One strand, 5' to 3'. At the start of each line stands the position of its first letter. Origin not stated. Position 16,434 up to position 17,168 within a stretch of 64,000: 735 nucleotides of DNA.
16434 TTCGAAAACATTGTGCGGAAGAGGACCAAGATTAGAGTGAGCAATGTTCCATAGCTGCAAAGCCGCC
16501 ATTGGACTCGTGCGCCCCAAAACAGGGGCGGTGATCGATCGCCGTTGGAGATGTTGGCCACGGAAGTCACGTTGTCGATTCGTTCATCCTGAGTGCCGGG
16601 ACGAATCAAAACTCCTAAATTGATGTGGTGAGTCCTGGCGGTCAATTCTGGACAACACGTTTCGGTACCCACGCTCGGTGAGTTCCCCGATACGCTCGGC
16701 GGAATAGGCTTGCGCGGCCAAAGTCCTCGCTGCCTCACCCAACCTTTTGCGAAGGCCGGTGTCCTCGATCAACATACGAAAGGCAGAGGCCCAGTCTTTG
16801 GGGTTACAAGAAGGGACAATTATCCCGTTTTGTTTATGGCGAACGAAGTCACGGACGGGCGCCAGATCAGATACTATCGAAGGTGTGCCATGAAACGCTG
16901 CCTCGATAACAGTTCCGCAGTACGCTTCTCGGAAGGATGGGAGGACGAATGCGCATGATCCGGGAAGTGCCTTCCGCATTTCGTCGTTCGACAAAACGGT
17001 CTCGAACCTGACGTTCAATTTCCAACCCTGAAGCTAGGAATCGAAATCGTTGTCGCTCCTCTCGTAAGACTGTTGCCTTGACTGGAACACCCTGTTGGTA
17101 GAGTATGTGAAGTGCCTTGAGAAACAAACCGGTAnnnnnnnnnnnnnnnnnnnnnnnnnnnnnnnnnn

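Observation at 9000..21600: Lower-GC glycosylation island with serial gene decay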

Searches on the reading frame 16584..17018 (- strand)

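Call 6: search_protein_families(library=pfam, proteins=[window:16584-17018:-], max_evalue=0.01)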
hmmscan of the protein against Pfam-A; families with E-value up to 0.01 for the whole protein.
window:16584-17018:- (144 aa): 3 families
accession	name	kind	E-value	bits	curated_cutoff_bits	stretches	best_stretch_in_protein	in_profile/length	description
PF00534.26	Glycos_transf_1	-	1e-15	58.1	26.4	1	3-98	75-170/172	Glycosyl transferases group 1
PF13692.12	Glyco_trans_1_4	-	2.7e-13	50.8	27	1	3-86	61-142/142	Glycosyl transferases group 1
PF20706.3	GT4-conflict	-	0.0002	20.9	26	1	11-106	272-377/385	Family 4 Glycosyltransferase in conflict systems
